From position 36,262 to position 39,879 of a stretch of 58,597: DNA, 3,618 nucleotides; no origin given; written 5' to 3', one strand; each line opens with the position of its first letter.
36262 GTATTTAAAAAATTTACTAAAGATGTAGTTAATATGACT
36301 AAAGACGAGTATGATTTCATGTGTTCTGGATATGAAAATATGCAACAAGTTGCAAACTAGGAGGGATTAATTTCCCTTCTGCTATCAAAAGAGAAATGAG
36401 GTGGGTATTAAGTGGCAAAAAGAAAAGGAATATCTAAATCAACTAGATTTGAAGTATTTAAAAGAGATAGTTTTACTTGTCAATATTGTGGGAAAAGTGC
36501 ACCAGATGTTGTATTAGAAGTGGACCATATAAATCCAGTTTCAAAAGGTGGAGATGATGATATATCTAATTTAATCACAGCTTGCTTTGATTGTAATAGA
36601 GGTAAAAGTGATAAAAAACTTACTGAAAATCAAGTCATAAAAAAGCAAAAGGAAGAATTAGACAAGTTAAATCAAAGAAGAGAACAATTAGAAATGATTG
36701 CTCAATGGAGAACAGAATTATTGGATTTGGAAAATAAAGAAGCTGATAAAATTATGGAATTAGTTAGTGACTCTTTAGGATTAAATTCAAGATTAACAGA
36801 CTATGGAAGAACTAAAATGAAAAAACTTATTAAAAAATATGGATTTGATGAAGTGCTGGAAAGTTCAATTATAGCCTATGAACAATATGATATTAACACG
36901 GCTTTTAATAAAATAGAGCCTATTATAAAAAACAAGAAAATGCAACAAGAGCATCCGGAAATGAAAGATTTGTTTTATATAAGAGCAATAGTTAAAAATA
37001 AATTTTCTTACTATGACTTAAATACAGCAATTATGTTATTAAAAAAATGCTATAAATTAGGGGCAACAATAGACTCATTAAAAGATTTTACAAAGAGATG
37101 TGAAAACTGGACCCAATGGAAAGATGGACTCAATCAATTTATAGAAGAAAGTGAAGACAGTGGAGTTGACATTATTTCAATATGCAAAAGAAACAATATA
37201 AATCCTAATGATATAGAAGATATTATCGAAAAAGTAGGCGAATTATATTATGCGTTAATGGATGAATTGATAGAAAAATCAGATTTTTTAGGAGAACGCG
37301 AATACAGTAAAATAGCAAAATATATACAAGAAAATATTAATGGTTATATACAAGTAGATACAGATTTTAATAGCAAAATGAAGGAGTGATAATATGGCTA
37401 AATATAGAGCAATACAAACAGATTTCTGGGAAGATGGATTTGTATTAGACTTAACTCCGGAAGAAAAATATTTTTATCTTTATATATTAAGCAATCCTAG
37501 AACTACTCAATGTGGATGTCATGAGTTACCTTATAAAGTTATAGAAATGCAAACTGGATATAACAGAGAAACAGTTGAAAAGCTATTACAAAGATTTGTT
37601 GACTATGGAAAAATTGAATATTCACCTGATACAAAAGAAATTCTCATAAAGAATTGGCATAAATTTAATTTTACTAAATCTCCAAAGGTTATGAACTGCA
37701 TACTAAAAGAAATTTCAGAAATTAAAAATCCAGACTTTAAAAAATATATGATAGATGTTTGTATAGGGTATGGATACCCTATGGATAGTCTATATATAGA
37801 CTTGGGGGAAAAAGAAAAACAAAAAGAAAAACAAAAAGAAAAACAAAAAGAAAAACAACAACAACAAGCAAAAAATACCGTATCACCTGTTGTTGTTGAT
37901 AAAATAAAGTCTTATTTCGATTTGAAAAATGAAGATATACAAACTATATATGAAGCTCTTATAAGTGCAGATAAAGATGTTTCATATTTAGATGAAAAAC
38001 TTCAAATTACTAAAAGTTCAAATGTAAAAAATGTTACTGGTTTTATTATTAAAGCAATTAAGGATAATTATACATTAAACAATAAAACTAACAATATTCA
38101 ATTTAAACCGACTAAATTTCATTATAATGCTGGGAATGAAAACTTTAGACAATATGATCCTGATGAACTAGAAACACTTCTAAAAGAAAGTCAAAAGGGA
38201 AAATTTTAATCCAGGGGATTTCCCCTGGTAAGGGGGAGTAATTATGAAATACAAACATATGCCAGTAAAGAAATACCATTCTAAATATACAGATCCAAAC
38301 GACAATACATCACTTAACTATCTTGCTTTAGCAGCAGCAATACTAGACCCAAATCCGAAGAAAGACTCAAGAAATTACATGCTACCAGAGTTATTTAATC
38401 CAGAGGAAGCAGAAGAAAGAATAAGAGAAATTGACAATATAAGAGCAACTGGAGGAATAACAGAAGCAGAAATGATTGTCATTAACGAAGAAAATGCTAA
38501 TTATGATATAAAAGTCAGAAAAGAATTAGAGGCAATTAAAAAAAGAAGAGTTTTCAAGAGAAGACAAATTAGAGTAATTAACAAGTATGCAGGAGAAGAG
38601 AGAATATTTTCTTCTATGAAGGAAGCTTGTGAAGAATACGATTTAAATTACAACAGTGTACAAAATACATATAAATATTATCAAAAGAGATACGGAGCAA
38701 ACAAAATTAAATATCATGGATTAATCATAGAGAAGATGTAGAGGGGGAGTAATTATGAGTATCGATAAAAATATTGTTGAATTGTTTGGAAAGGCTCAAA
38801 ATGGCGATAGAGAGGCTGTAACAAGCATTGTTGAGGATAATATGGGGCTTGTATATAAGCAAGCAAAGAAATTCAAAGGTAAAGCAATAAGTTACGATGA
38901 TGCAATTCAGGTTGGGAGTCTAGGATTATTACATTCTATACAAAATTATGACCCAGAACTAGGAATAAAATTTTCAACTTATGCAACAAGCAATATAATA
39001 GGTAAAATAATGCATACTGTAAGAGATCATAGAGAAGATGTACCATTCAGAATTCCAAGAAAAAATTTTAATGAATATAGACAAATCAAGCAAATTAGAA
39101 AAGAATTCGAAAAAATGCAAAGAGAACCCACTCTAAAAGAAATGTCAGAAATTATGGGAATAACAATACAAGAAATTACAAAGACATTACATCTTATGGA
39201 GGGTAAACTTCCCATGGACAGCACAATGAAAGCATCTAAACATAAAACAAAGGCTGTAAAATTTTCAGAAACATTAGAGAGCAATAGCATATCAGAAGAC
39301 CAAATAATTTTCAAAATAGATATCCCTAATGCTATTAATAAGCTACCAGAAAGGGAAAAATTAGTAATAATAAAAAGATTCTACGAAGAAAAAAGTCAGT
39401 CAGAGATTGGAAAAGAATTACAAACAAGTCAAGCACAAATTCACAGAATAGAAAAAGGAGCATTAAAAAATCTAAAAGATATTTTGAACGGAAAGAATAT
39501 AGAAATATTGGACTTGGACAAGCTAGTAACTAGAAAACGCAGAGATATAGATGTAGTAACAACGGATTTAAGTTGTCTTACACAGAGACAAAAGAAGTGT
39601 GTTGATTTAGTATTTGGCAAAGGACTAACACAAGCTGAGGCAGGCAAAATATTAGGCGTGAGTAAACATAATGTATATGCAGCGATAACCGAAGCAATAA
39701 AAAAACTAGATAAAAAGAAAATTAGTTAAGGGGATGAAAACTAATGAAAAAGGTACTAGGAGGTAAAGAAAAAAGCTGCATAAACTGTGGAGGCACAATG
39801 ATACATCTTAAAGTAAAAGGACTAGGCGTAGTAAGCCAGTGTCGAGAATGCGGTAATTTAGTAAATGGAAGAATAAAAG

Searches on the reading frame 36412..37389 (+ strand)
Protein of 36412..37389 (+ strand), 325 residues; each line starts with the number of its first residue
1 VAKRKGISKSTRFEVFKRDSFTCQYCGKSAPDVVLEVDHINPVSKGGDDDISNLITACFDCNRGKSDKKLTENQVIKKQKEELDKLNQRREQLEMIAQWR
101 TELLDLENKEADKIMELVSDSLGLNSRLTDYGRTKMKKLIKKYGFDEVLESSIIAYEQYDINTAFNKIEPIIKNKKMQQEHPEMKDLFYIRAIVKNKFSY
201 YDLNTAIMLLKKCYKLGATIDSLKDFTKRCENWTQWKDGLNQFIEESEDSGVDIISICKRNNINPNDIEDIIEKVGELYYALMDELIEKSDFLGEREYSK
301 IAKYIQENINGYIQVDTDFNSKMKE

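Call 28: search_protein_families(library=phrogs, proteins=[window:36412-37389:+], max_evalue=0.00001)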
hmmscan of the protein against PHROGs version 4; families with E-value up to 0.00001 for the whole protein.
window:36412-37389:+ (325 aa): 24 families
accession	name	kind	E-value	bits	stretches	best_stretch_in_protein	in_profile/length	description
phrog_16986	-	unknown function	2e-65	221.8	1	2-245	2-247/248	-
phrog_14314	-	DNA, RNA and nucleotide metabolism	5.3e-28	100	1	7-77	3-73/252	HNH endonuclease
phrog_2118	-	DNA, RNA and nucleotide metabolism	2.3e-19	71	1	3-80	159-236/301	HNH endonuclease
phrog_16726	-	DNA, RNA and nucleotide metabolism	5.8e-17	63.4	1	8-73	81-148/308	HNH endonuclease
phrog_589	-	DNA, RNA and nucleotide metabolism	2.5e-16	61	1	9-88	80-161/179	HNH endonuclease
phrog_2214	-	DNA, RNA and nucleotide metabolism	2.9e-16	60.6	1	6-100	179-263/429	HNH endonuclease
phrog_1271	-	DNA, RNA and nucleotide metabolism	5.6e-16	59.9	1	8-83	254-335/361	HNH endonuclease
phrog_6050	-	DNA, RNA and nucleotide metabolism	5.2e-15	56.2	1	4-83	295-375/402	HNH endonuclease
phrog_7785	-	DNA, RNA and nucleotide metabolism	6.9e-15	56.3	1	5-79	55-125/147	HNH endonuclease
phrog_144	-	DNA, RNA and nucleotide metabolism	1.7e-14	54.8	1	9-90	73-157/175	HNH endonuclease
phrog_8660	-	DNA, RNA and nucleotide metabolism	1.9e-14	55.2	1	2-79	106-190/196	HNH endonuclease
phrog_338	-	DNA, RNA and nucleotide metabolism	9e-14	52.6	1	16-91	203-285/340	HNH endonuclease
phrog_333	-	DNA, RNA and nucleotide metabolism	3.3e-13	51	1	9-81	23-94/138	HNH endonuclease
phrog_5718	-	DNA, RNA and nucleotide metabolism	2.7e-12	47.4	1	6-92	114-200/394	HNH endonuclease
phrog_1035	-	DNA, RNA and nucleotide metabolism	1.2e-11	46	1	6-92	145-239/271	endonuclease VII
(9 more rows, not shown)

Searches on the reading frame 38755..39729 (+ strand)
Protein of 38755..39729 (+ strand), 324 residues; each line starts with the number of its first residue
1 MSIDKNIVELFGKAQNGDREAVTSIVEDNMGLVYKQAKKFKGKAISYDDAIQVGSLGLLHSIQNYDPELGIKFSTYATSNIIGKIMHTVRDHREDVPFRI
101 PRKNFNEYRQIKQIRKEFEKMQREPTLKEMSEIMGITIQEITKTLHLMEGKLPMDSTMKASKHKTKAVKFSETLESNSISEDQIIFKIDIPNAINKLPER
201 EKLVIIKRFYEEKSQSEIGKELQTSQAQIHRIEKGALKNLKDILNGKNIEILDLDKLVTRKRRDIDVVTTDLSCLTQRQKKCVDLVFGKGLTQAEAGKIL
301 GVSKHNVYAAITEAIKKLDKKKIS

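Call 28: search_protein_families(library=phrogs, proteins=[window:38755-39729:+], max_evalue=0.00001)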
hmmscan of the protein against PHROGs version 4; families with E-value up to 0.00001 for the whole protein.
window:38755-39729:+ (324 aa): 6 families
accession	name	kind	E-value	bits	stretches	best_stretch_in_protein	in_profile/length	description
phrog_351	-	transcription regulation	5.5e-67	228.1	2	4-256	487-738/928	RNA polymerase sigma factor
phrog_1740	-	transcription regulation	6e-19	68.9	2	264-320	158-214/567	RNA polymerase sigma factor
phrog_21612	-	transcription regulation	4.1e-17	62.9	1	23-244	16-223/600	RNA polymerase sigma factor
phrog_3512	-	transcription regulation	3.7e-14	54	1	271-318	62-109/130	sigma factor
phrog_36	-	transcription regulation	3.4e-12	47.4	1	110-252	69-195/220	transcriptional regulator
phrog_36098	-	transcription regulation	4.1e-06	27.6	1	26-93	18-97/223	RNA polymerase sigma factor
